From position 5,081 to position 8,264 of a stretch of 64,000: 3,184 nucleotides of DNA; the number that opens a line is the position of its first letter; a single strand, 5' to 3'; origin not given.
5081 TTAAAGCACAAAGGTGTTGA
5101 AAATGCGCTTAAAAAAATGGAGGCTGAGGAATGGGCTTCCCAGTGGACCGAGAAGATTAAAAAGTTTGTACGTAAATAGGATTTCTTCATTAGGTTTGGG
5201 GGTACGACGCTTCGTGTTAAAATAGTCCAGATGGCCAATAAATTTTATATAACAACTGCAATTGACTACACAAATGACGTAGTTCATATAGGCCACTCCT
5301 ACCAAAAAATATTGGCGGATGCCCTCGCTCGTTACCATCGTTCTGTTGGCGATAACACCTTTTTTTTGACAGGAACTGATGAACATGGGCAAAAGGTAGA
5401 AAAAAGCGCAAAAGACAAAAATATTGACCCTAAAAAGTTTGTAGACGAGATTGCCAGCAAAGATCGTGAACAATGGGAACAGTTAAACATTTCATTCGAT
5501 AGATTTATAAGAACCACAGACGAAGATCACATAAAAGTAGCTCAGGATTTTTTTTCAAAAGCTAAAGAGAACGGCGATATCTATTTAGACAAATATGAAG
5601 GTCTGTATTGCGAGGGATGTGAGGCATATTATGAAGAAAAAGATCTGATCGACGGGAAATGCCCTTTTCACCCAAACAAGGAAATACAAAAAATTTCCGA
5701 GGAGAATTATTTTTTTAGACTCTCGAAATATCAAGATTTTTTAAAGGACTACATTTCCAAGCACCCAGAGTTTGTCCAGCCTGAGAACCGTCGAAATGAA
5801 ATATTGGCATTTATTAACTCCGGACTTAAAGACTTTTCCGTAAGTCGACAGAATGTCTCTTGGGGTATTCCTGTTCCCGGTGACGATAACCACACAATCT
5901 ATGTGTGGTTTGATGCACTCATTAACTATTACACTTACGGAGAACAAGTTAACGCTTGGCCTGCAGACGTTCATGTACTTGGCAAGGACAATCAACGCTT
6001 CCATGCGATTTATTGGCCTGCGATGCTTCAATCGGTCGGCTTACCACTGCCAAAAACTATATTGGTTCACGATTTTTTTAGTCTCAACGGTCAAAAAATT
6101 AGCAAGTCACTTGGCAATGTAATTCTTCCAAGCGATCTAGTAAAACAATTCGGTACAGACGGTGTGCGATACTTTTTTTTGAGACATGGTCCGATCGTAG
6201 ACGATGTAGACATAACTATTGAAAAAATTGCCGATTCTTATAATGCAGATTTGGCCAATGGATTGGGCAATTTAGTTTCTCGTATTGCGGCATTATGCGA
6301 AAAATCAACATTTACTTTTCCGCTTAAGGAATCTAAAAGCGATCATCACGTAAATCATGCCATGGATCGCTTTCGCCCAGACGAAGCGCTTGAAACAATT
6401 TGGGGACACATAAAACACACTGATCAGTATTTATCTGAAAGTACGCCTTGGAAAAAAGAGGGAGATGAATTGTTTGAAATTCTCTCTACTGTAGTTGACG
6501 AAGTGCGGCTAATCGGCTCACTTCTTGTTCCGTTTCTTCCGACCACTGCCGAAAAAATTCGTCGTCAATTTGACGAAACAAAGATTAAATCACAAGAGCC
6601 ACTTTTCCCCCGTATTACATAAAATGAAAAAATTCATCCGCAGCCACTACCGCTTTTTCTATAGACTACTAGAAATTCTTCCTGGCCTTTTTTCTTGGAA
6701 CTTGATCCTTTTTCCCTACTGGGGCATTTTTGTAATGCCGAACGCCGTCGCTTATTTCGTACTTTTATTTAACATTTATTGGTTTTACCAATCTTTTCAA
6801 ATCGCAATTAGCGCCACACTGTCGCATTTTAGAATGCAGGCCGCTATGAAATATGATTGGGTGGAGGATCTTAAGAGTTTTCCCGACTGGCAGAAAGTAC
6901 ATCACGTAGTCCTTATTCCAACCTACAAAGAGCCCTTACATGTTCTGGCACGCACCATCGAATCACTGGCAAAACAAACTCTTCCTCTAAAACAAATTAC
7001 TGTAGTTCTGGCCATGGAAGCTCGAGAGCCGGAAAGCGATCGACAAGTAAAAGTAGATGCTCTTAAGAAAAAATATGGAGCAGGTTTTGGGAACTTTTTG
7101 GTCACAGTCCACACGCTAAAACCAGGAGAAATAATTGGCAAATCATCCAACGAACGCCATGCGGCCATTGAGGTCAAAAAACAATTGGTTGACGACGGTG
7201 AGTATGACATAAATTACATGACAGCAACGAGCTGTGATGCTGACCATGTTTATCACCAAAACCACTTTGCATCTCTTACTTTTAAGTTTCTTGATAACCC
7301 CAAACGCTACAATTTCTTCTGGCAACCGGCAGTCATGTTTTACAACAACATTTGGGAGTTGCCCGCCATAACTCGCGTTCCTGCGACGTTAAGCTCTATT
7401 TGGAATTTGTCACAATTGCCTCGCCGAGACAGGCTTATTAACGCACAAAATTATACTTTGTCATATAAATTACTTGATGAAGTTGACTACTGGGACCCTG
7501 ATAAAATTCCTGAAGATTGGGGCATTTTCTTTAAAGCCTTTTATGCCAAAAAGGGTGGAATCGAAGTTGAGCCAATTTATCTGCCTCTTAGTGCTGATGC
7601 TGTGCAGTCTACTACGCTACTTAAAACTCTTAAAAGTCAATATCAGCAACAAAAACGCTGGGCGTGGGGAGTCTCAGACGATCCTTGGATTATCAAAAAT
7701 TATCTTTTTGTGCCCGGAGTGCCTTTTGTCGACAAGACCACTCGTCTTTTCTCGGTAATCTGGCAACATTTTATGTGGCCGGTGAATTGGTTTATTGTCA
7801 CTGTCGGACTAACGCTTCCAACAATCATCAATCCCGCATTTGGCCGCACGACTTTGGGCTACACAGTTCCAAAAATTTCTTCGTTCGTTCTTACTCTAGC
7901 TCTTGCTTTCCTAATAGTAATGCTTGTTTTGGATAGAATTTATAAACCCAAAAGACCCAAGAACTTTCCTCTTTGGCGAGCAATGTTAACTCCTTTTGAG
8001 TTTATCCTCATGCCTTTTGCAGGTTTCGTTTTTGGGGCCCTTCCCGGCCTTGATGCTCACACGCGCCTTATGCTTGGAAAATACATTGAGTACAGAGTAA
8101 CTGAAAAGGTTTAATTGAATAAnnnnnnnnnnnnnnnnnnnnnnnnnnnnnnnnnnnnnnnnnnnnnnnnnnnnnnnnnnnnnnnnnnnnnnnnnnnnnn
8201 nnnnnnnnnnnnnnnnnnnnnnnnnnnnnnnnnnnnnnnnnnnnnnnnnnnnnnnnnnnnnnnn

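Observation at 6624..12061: Envelope glycan cluster pairing a DPPR-synthase-like UbiA enzyme with a GT-C transferase, a possible polyprenyl-phospho-pentose pathway outside Actinobacteria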

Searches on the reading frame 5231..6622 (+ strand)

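Call 4: search_protein_families(library=pfam, proteins=[window:5231-6622:+], max_evalue=0.01)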
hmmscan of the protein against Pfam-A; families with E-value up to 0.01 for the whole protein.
window:5231-6622:+ (463 aa): 5 families
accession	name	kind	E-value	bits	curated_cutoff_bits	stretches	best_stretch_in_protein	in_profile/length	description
PF09334.17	tRNA-synt_1g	-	5.2e-107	358.4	20.1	2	156-352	180-390/391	tRNA synthetases class I (M)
PF00133.28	tRNA-synt_1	-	2.3e-24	86.4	22.7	2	3-216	23-244/414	tRNA synthetases class I (I, L, M and V)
PF01406.26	tRNA-synt_1e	-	1.3e-11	44.9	27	2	272-318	236-282/301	tRNA synthetases class I (C) catalytic domain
PF01921.24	tRNA-synt_1f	-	0.00012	21.6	27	1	278-337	270-329/360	tRNA synthetases class I (K)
PF19303.5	Anticodon_3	-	0.0073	16.6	23.5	0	377-450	31-104/152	Anticodon binding domain of methionyl tRNA ligase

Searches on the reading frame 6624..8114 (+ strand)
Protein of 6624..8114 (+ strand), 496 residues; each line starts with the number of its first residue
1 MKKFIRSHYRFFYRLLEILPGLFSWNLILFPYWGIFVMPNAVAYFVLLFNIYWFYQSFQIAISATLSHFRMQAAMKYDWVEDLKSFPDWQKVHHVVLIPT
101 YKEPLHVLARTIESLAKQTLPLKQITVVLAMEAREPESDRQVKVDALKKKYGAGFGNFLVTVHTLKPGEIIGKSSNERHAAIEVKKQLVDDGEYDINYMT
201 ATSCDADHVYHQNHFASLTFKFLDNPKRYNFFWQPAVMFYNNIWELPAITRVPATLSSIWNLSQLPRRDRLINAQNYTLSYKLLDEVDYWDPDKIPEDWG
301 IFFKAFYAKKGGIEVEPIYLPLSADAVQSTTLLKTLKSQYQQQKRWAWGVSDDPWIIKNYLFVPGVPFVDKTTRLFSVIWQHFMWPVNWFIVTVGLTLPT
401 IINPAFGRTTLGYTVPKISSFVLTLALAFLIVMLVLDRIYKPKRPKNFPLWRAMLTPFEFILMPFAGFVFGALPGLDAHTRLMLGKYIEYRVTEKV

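Call 4: search_protein_families(library=pfam, proteins=[window:6624-8114:+], max_evalue=0.01)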
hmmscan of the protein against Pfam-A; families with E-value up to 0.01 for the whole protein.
window:6624-8114:+ (496 aa): 2 families
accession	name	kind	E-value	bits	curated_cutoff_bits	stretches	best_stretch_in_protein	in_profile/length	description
PF13632.12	Glyco_trans_2_3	-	3.8e-08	33.8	27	1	275-432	75-194/198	Glycosyl transferase family group 2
PF00535.33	Glycos_transf_2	-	0.0003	21.2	23.3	1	96-128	2-33/168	Glycosyl transferase family 2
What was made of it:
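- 6624..8114 (+): Membrane-integrated processive family-2 glycosyltransferase (hyaluronan/cellulose-synthase-like). It is 496 aa, with two N-terminal and about four C-terminal TM helices. Pfam Glyco_trans_2_3 at 3.8e-8 (call 4).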

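Call 5: search_protein_families(library=ncbifam, proteins=[window:6624-8114:+], max_evalue=0.01)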
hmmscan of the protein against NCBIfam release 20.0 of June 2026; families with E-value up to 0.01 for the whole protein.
window:6624-8114:+ (496 aa): 1 family
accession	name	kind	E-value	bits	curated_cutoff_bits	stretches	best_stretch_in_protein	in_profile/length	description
TIGR03937.1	PgaC_IcaA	equivalog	5.3e-05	22.3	422.3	1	282-447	210-364/407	poly-beta-1,6-N-acetyl-D-glucosamine synthase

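Call 11: search_solved_structures(query=window:6624-8114:+, max_evalue=1)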
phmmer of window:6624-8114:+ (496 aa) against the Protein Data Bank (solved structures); distinct sequences matched with E-value up to 1: 1.
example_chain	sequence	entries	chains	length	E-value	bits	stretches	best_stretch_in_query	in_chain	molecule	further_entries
2ebb_A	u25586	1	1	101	0.43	12.4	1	342-397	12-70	Pterin-4-alpha-carbinolamine dehydratase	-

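Call 49: search_solved_structures(query=A3, max_evalue=1)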
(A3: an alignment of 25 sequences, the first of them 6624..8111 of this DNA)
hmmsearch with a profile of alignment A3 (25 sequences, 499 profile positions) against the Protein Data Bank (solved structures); distinct sequences matched with E-value up to 1: 4.
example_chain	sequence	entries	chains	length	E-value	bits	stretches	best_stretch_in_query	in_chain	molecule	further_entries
5tze_C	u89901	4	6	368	0.036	16.2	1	99-212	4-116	Glycosyl transferase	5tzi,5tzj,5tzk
5tz8_A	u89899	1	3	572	0.078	15.1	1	99-211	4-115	Glycosyl transferase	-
6yv7_A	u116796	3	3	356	0.6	12.2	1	96-134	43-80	Glycosyl transferase, family 2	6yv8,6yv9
6yv7_B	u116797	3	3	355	0.63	12.1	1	96-134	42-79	Glycosyl transferase, family 2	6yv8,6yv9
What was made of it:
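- Tried and rejected: A profile search of the GT2 family against PDB sequences gave only marginal TarS-like hits (call 49).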

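Call 51: find_homologous_proteins(query=window:6624-8111:+, max_evalue=0.001)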
Query window:6624-8111:+ (496 aa): 4291 proteins with E <= 0.001 among 8000 candidates; the best 120 are listed.
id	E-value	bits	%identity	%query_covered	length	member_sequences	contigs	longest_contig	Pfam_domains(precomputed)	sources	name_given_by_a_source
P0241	0.0e+0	1064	100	93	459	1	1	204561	PF13632.13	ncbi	-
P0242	4.8e-296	1000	85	100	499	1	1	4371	PF13632.13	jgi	jgi:cellulose synthase/poly-beta-1,6-N-acetylglucosamine synthase-like glycosyltransferase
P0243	1.1e-295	999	85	100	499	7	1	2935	PF13632.13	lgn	-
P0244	6.0e-292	987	83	100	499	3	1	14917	PF13632.13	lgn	-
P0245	2.8e-289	978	82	100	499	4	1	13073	PF13632.13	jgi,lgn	jgi:cellulose synthase/poly-beta-1,6-N-acetylglucosamine synthase-like glycosyltransferase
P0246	6.6e-289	977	83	100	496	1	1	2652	PF13632.13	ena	-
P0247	8.5e-288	973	81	100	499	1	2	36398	PF13632.13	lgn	-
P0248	2.3e-287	972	81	100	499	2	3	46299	PF13632.13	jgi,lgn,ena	-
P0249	2.0e-285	965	82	100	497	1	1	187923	PF13632.13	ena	-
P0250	4.0e-285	964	80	100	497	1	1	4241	PF13632.13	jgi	-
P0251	5.7e-279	944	84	95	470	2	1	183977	PF13632.13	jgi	jgi:cellulose synthase/poly-beta-1,6-N-acetylglucosamine synthase-like glycosyltransferase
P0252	1.7e-278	942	79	100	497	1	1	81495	PF13632.13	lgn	-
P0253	6.6e-273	924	77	100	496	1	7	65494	PF13632.13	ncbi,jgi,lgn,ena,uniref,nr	ncbi:hypothetical protein A2801_02190 [Candidatus Woesebacteria bacterium RIFCSPHIGHO2_01_FULL_41_10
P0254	1.1e-270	917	78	100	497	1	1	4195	PF13632.13,PF00535.33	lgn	-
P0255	6.1e-269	911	77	100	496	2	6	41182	PF13632.13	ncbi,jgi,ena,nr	ncbi:MAG: hypothetical protein UT00_C0022G0001 [Parcubacteria group bacterium GW2011_GWA1_38_7]|nr:M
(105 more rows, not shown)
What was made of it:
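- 6624..8114 (+): More than 100 homologs share the 496-aa form starting at ATG 6624 (call 51).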

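Call 59: predict_structure(alignment_id=A4)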
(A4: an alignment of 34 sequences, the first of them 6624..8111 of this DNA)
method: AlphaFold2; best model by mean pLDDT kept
length: 496 residues; sequences in the alignment: 34
mean_pLDDT: 67.8   pTM: 0.71
mean pLDDT of the five models: 67.8, 61.0, 57.2, 55.9, 54.8
residues with pLDDT >= 90: 98; 70-90: 131; 50-70: 168; < 50: 99
segments of 3 or more residues with pLDDT < 50: 266-269, 292-296, 344-351, 383-395, 397-399, 418-430, 440-442, 455-496
pLDDT, mean of each block of 10 residues (from residue 1): 71 62 58 66 67 61 67 88 95 92 83 94 95 83 89 90 80 79 93 94 83 95 91 78 60 54 51 69 81 52 81 82 67 56 43 61 75 64 43 48 59 50 46 50 56 48 36 28 30 31
secondary structure, 60 per line:
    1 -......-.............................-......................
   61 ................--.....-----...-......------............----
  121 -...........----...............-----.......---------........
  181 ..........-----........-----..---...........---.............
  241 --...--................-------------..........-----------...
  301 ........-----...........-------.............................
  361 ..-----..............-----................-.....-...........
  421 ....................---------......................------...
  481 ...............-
elements in order: H2-7 H9-37 H39-76 H79-83 E93-98 H105-116 E125-132 H137-151 E157-163 H173-190 E199-203 H214-224 E231-240 H248-263 E277-280 H281-286 H298-308 E314-324 H332-362 H368-381 H387-402 H404-408 H410-440 H450-471 H478-495
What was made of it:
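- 6624..8114 (+): The AlphaFold model has pLDDT 67.8, with a good GT-A core and weak C-terminal helices (call 59).
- On Processive membrane-embedded GT2 synthases (BcsA/HAS type): The TM part of the model has low confidence (call 59).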

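Call 63: fold_search(model_id=the predicted structure, library=pdb)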
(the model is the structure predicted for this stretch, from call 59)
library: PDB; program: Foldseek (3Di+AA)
matches with E <= 10: 657; with E <= 0.001: 84
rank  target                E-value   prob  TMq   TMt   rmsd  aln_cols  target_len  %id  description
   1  7sp7_A                1.1e-08  1.00  0.45  0.45  16.6       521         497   11  Chlorella virus hyaluronan synthase inhibited by UDP (released 2022-04-06)
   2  7sp8_A                2.1e-08  1.00  0.44  0.44  18.5       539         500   10  Chlorella virus Hyaluronan Synthase bound to UDP-GlcNAc (released 2022-04-06)
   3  9yq2_A                3.4e-08  1.00  0.45  0.46  15.5       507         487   11  Chlorella virus hyaluronan synthase bound to DDM (released 2025-12-10)
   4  8sne_A                9.3e-08  1.00  0.45  0.46  17.4       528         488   11  Chlorella virus Hyaluronan Synthase bound to GlcA extended GlcNAc primer and UDP (released 2024-05-01)
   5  5ej1_A                9.7e-08  1.00  0.46  0.34  16.3       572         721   17  Pre-translocation state of bacterial cellulose synthase (released 2016-03-30)
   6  4hg6_A                1.0e-07  1.00  0.48  0.33  13.0       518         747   16  Structure of a cellulose synthase - cellulose translocation intermediate (released 2012-12-19)
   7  7sp9_A                1.6e-07  1.00  0.45  0.45  16.5       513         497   10  Chlorella virus Hyaluronan Synthase in the GlcNAc-primed channel-closed state (released 2022-04-06)
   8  8smm_A                1.7e-07  1.00  0.50  0.49  15.3       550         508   10  Xenopus laevis hyaluronan synthase 1 (released 2024-05-01)
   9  9yq4_A                3.2e-07  1.00  0.44  0.44  16.1       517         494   11  Chlorella virus hyaluronan synthase bound to a proofreading UDP-GlcA (released 2025-12-10)
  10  9yq5_A                4.6e-07  1.00  0.45  0.45  16.0       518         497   10  Chlorella virus hyaluronan synthase bound to an inserted UDP-GlcA (released 2025-12-10)
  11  8snc_A                6.5e-07  1.00  0.42  0.43  17.0       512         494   11  Chlorella virus Hyaluronan Synthase bound to GlcA extended GlcNAc primer (released 2024-05-01)
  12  8smn_A                1.2e-06  1.00  0.48  0.46  15.8       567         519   10  Xenopus laevis hyaluronan synthase 1, nascent HA polymer bound state (released 2024-05-01)
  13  4p00_A                1.2e-06  1.00  0.46  0.33  16.5       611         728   14  Bacterial Cellulose Synthase in complex with cyclic-di-GMP and UDP (released 2014-04-09)
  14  9b8v_E                1.2e-06  1.00  0.41  0.25  20.2       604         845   13  AlphaFold2 informed cryo-EM model of the E. coli cellulose synthase BcsAG3B6 complex (released 2025-02-19)
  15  8smp_A                2.0e-06  1.00  0.48  0.45  15.7       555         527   10  Xenopus laevis hyaluronan synthase 1, UDP-bound, gating loop inserted state (released 2024-05-01)
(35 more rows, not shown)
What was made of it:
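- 6624..8114 (+): Foldseek top hits are Chlorella virus HAS 7sp7 (E=1e-8), BcsA 4hg6/5ej1 and Xenopus HAS1 (call 63).
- On Processive membrane-embedded GT2 synthases (BcsA/HAS type): HAS and BcsA are the top fold matches (call 63).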
